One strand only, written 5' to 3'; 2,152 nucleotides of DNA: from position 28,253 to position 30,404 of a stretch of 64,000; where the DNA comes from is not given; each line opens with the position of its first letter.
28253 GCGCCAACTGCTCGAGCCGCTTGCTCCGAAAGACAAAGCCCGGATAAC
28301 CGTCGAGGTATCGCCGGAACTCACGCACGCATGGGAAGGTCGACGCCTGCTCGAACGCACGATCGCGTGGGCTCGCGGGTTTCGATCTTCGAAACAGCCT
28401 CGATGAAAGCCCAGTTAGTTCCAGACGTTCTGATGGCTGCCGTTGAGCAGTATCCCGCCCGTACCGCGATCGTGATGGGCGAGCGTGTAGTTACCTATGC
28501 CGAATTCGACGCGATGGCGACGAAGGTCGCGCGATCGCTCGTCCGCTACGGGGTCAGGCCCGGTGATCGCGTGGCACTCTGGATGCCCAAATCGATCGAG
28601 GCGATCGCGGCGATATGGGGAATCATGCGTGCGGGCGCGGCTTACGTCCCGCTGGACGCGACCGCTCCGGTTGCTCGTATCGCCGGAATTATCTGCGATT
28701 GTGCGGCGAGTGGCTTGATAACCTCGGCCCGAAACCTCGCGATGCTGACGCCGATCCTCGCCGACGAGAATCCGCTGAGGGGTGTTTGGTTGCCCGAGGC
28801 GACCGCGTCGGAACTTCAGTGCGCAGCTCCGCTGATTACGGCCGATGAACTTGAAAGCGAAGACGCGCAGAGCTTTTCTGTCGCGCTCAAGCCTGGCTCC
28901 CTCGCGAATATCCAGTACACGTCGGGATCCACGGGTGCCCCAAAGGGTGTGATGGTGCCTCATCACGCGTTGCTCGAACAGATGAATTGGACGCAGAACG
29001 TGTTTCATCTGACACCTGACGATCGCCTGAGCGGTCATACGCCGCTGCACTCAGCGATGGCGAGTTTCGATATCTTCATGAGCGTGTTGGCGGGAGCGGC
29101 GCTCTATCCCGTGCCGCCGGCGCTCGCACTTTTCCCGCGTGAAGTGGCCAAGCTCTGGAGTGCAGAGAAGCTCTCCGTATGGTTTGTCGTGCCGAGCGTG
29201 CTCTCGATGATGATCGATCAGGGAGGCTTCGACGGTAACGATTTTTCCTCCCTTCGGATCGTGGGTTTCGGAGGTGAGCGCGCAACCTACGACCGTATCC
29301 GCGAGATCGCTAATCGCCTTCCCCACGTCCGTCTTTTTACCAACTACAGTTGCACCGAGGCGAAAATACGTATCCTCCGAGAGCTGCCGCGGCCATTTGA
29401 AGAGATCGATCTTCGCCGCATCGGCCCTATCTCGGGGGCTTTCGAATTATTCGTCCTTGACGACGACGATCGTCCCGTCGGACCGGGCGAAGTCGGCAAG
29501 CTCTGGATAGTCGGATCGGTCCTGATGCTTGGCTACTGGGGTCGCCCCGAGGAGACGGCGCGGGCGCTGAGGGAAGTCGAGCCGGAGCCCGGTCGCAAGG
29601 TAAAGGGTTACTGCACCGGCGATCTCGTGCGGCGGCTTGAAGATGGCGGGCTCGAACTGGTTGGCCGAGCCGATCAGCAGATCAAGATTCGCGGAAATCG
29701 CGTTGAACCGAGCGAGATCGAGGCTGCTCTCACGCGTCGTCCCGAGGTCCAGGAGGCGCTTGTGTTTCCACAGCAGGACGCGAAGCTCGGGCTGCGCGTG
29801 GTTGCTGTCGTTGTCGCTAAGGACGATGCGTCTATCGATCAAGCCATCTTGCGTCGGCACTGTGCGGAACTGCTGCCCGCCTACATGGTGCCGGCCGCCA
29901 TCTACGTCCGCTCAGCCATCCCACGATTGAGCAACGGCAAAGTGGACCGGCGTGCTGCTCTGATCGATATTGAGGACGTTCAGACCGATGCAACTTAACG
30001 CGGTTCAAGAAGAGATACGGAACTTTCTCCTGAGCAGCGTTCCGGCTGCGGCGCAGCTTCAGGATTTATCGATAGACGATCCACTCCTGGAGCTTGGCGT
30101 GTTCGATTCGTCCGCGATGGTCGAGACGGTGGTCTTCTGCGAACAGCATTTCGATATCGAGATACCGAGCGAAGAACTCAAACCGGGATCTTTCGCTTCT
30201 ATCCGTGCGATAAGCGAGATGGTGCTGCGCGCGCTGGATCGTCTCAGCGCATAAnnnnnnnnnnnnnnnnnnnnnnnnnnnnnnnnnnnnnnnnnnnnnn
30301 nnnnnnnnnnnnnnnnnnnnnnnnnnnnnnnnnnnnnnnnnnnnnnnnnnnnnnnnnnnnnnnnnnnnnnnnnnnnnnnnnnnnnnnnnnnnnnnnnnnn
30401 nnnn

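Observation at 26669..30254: Translationally coupled cassette of hydrolase-hydrolase-adenylating ligase-carrier protein with non-canonical nucleophile elbows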

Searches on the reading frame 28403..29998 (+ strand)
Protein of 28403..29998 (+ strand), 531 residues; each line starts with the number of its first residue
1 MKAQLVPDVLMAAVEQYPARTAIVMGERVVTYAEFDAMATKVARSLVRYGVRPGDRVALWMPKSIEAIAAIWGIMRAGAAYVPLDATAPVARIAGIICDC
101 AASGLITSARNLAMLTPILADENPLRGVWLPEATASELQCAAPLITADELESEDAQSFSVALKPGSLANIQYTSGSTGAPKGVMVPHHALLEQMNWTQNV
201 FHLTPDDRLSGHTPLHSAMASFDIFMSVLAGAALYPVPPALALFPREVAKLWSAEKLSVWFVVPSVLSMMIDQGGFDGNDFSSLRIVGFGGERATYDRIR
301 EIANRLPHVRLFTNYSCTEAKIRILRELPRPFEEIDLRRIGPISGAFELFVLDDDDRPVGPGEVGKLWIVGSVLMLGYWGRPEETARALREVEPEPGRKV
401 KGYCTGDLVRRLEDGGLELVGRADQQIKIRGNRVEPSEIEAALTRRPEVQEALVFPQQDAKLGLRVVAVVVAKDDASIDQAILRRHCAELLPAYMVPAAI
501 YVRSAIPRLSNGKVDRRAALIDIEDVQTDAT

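Call 3: search_protein_families(library=ncbifam, proteins=[window:28403-29998:+], max_evalue=0.01)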
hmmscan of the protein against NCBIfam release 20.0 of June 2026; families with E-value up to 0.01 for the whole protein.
window:28403-29998:+ (531 aa): 106 families (the best 25 are shown)
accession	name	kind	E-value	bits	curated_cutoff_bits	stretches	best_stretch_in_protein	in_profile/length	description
TIGR01733.1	AA-adenyl-dom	subfamily_domain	2.8e-98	329.4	317.4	1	31-454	1-409/409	amino acid adenylation domain-containing protein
TIGR03098.1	ligase_PEP_1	hypoth_equivalog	1.4e-86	291.1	592.35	1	7-519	3-514/517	acyl-CoA ligase (AMP-forming), exosortase A system-associated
NF004837.0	PRK06187.1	subfamily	1.9e-80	270.6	476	1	4-518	8-517/531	long-chain-fatty-acid--CoA ligase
NF041803.1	NRPS_SolG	exception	2.2e-80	270.6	2200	1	11-519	568-1070/1163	solanimycin non-ribosomal peptide synthetase SolG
NF004282.0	PRK05691.1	subfamily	5.7e-77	258.2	4090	1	3-518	1130-1621/4334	non-ribosomal peptide synthase/polyketide synthase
NF038078.1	NRPS_MxcG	equivalog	1.5e-73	247.8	2300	1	6-524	458-960/1442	myxochelin non-ribosomal peptide synthetase MxcG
NF006182.0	PRK08316.1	subfamily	2.7e-65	220.8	663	1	3-517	10-511/523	fatty acyl-CoA synthetase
NF007605.2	PRK10252.1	equivalog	8.4e-61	205.7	2400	1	14-519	464-957/1292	enterobactin non-ribosomal peptide synthetase EntF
NF003417.0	PRK04813.1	subfamily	1.4e-60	205.3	476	1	12-519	11-499/505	D-alanine--poly(phosphoribitol) ligase subunit DltA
NF004808.0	PRK06155.1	equivalog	2.3e-58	197.8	722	1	3-516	20-515/542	ATP-dependent acyl-CoA ligase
TIGR01734.1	D-ala-DACP-lig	equivalog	2.6e-58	197.8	559.85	1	12-518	8-497/504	D-alanine--poly(phosphoribitol) ligase subunit DltA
NF005801.1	PRK07656.1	equivalog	9.2e-57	192.8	657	1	6-515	3-495/500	FadD3 family acyl-CoA ligase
NF005863.0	PRK07798.1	subfamily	9.3e-57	192.8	543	1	6-519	6-527/540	acyl-CoA synthetase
NF047350.1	aureusi_NRPS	equivalog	1.9e-55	187.6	2500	1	3-527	412-898/2373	aureusimine non-ribosomal peptide synthetase AusA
NF006181.0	PRK08314.1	subfamily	4.4e-54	183.7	705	1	9-518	29-549/563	long-chain-fatty-acid--CoA ligase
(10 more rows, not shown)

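Call 4: search_protein_families(library=pfam, proteins=[window:28403-29998:+], max_evalue=0.01)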
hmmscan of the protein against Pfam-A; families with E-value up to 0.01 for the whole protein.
window:28403-29998:+ (531 aa): 2 families
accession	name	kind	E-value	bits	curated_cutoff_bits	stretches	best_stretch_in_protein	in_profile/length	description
PF00501.34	AMP-binding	-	4.2e-75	253.4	29.9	1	13-379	4-384/384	AMP-binding enzyme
PF13193.12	AMP-binding_C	-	1.1e-13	52.3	24.5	1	438-513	1-76/76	AMP-binding enzyme C-terminal domain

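Call 13: search_solved_structures(query=window:28403-29998:+, max_evalue=1e-30, show_alignments=0)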
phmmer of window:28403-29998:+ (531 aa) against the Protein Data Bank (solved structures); distinct sequences matched with E-value up to 1e-30: 80 (the best 60 are shown).
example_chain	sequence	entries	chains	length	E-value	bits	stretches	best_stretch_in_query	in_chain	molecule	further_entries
6mfy_A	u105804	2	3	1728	1.3e-113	383.8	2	15-518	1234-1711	Linear gramicidin synthase subunit A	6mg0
6mfz_A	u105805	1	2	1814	1.3e-113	383.7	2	15-519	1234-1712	Linear gramicidin synthase subunit A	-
9be3_A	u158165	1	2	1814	1.3e-113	383.7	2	15-519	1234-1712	Linear gramicidin synthase subunit A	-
9be4_A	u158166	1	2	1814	1.3e-113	383.7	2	15-519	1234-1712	Linear gramicidin synthase subunit A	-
9meh_A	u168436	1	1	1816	1.3e-113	383.7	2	15-519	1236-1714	Linear gramicidin synthase subunit A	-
8xjz_C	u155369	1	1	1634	3.5e-97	329.6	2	166-523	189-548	Peptide synthetase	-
3vnq_A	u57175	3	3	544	7.2e-73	249.3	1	146-520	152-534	NRPS adenylation protein CytC1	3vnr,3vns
6ea3_B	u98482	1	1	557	1.5e-69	238.4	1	11-521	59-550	adenylation domain of Fuscachelin synthetase component H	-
6o6e_B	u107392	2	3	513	2.8e-69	237.5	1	5-524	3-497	L-proline--[L-prolyl-carrier protein] ligase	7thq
6p1j_A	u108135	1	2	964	6.4e-66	226.4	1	8-518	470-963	Txo2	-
5u89_A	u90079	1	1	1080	4.7e-63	217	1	14-519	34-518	Amino acid adenylation domain protein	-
6n8e_A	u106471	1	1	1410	2.9e-62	214.4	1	8-523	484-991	holo-ObiF1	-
8hlk_A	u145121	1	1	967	8.9e-61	209.5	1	15-519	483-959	Microcystin synthetase B (Fragment)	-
4gr5_A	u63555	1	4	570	7.8e-60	206.3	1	12-518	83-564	Non-ribosomal peptide synthetase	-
6ulz_A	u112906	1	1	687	1.9e-59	205.1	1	13-528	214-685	Linear gramicidin synthase subunit A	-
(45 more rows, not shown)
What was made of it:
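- On NRPS adenylation domain (TIGR01733, PF00501 + PF13193): The best solved relatives are NRPS A domains (call 13).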

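Call 15: search_solved_structures(query=window:28403-29998:+, max_evalue=1e-100, show_alignments=1)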
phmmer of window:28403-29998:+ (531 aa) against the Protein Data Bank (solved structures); distinct sequences matched with E-value up to 1e-100: 5.
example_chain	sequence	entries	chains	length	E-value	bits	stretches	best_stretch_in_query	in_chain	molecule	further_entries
6mfy_A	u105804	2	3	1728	1.3e-113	383.8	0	15-518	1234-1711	Linear gramicidin synthase subunit A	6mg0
6mfz_A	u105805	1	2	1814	1.3e-113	383.7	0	15-519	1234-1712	Linear gramicidin synthase subunit A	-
9be3_A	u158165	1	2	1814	1.3e-113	383.7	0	15-519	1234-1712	Linear gramicidin synthase subunit A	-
9be4_A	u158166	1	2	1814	1.3e-113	383.7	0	15-519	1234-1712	Linear gramicidin synthase subunit A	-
9meh_A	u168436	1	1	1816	1.3e-113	383.7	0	15-519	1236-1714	Linear gramicidin synthase subunit A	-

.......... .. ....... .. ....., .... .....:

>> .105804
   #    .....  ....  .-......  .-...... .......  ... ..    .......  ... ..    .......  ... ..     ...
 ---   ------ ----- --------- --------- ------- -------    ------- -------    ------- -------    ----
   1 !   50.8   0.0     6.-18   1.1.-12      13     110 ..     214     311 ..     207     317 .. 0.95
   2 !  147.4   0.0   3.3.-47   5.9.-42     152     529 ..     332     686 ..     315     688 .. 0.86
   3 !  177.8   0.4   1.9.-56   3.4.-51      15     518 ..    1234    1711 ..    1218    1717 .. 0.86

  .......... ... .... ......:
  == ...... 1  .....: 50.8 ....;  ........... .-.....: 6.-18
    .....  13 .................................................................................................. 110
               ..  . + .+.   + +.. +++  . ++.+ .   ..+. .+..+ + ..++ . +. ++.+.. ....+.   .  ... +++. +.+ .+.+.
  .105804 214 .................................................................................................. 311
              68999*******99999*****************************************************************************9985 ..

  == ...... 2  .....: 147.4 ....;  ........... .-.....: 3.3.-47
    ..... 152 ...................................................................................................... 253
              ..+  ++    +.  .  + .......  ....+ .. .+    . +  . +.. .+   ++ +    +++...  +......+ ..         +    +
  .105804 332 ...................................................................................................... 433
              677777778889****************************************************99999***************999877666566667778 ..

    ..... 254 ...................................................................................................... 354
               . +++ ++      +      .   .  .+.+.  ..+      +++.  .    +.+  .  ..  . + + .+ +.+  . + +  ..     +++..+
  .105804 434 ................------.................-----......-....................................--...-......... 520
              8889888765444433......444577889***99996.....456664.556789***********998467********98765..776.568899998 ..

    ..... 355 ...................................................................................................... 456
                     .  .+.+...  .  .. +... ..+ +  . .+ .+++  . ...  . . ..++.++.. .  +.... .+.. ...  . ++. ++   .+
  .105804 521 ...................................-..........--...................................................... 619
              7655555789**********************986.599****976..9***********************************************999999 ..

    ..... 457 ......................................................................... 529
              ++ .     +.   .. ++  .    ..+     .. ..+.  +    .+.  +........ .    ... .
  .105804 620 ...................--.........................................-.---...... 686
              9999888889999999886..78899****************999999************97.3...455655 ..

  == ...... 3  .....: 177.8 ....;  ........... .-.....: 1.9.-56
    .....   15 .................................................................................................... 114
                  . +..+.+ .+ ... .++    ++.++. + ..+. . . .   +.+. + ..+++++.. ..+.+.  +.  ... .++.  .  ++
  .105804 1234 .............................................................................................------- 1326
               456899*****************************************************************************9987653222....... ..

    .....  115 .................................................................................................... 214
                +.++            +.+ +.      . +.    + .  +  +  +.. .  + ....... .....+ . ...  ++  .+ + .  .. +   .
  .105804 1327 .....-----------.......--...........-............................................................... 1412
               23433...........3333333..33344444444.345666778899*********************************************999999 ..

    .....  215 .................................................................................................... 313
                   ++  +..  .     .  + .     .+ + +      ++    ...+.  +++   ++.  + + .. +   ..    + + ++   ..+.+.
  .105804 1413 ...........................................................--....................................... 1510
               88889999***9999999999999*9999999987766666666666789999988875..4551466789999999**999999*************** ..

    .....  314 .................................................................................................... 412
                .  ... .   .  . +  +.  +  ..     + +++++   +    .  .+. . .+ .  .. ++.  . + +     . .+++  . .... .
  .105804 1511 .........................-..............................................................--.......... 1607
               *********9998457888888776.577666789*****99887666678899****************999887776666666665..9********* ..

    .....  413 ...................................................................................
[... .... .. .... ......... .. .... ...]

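Call 33: search_dna_similar(query=window:28403-29998:+, collection=plasmids, mode=protein, max_evalue=1e-40, max_rows=60)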
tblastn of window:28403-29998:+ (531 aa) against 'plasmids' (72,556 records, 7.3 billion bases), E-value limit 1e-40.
In 1 record(s) the limit of 40 matching pieces per record was reached: places in those records are undercounted.
Records with a match: 877; places in all: 3723; records where one place covers at least 80% of the query: 877.
Best place of each record, by identity: <60% 877.
By first word of the organism name: Bacillus 138; Ralstonia 133; Streptomyces 125; Sinorhizobium 106; Rhizobium 44; Bradyrhizobium 25; Azospirillum 15; Mycobacterium 14; Rhodococcus 14; Nostoc 13; and 80 more.
By predicted mobility (MOB-suite, as given by PLSDB): non-mobilizable 473; mobilizable 263; conjugative 141.
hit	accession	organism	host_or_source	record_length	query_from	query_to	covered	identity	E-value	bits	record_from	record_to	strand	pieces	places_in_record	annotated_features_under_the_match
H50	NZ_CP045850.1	Streptomyces clavuligerus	pure culture single spore ...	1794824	8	518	96%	38.4%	2e-75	267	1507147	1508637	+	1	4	none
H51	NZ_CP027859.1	Streptomyces clavuligerus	Cell culture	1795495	8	518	96%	38.4%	2e-75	267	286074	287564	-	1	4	none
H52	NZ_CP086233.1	Streptomyces clavuligerus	whole organism,soil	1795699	8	518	96%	38.4%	2e-75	267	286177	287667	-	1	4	none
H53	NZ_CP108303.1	Streptomyces sp. NBC_00019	-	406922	1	518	98%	36.4%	7e-65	236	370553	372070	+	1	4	amino acid adenylation domain-containing protein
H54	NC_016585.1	Azospirillum lipoferum 4B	-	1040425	1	518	98%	35.1%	4e-59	219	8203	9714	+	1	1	none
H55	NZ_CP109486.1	Streptomyces sp. NBC_01445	-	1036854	9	518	96%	35.3%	1e-51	197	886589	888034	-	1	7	record has no annotation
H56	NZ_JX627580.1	Methylobacterium oryzae CBMB20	-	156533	6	518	97%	35.1%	2e-63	232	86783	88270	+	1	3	non-ribosomal peptide synthetase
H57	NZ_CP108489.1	Streptomyces sp. NBC_01244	-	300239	6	518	97%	35.1%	1e-45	179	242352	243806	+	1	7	non-ribosomal peptide synthase/polyketide synthase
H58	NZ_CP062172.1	Mycetohabitans rhizoxinica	Rhizopus microsporus,bacterial ...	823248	4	518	97%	34.9%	1e-62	229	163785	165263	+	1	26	non-ribosomal peptide synthase/polyketide synthase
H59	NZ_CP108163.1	Streptomyces sp. NBC_00158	-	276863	18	525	96%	35.3%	1e-51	197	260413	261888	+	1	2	non-ribosomal peptide synthetase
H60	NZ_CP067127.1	Paracoccus alcaliphilus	whole organism,soil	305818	6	518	97%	34.9%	7e-54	204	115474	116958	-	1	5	non-ribosomal peptide synthase/polyketide synthase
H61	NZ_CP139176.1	Streptomyces sp. CL7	soild,microorganism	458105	5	522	98%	34.5%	2e-47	184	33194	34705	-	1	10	non-ribosomal peptide synthetase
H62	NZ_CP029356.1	Azospirillum thermophilum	cell culture,hot spring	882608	1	518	98%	34.5%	2e-59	220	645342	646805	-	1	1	Pls/PosA family non-ribosomal peptide synthetase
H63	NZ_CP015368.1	Methylobacterium phyllosphaerae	cell culture,leaf tissues of rice in ...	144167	6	518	97%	34.8%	1e-62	229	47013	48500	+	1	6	non-ribosomal peptide synthetase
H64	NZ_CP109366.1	Streptomyces sp. NBC_01558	-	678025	6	518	97%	34.7%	5e-47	184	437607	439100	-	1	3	non-ribosomal peptide synthase/polyketide synthase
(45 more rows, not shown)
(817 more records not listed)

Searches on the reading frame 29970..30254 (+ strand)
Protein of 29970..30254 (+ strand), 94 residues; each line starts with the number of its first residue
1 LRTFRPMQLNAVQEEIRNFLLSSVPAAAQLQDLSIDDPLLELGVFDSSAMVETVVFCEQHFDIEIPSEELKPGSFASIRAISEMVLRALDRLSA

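Call 3: search_protein_families(library=ncbifam, proteins=[window:29970-30254:+], max_evalue=0.01)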
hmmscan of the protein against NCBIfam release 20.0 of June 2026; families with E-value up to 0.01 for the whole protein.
window:29970-30254:+ (94 aa): 11 families
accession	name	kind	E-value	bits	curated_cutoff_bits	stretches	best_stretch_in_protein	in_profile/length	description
NF058660.1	cispen_ACP_AmcB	equivalog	4.8e-10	39.5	80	1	12-87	2-77/80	cispentacin biosynthesis acyl carrier protein AmcB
NF005480.0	PRK07081.1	equivalog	7e-10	38.7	72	1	13-86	2-74/83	acyl carrier protein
NF052616.1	ACP_for_OlsHI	equivalog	1.3e-08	35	130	1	10-86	2-78/83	ornithine lipid biosynthesis acyl carrier protein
NF003464.0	PRK05087.1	equivalog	5.6e-05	23.1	68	1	34-77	23-66/78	D-alanine--poly(phosphoribitol) ligase subunit DltC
NF002147.0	PRK00982.1-1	equivalog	0.00012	21.8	84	1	45-71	39-65/83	acyl carrier protein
NF040636.1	AcpM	exception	0.0017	18.3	146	1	44-83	36-70/93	meromycolate extension acyl carrier protein AcpM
TIGR04069.1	ocin_ACP_rel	hypoth_equivalog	0.0025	18.2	70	1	57-85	49-77/77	peptide maturation system acyl carrier-related protein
NF009104.0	PRK12449.1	equivalog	0.0037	17.2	70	1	42-71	35-63/80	acyl carrier protein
NF005798.0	PRK07639.1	equivalog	0.0044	17.4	100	1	44-85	37-78/91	petrobactin biosynthesis protein AsbD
TIGR00517.1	acyl_carrier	equivalog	0.0057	16.5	70.45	1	45-69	35-59/77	acyl carrier protein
NF002149.0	PRK00982.1-3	equivalog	0.0065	16.4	106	1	42-69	33-59/78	acyl carrier protein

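Call 4: search_protein_families(library=pfam, proteins=[window:29970-30254:+], max_evalue=0.01)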
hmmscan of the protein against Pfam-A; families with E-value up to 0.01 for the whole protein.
window:29970-30254:+ (94 aa): 1 family
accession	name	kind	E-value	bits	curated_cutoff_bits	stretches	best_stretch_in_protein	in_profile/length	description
PF00550.31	PP-binding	-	5.6e-06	27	20.8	1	30-84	15-66/67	Phosphopantetheine attachment site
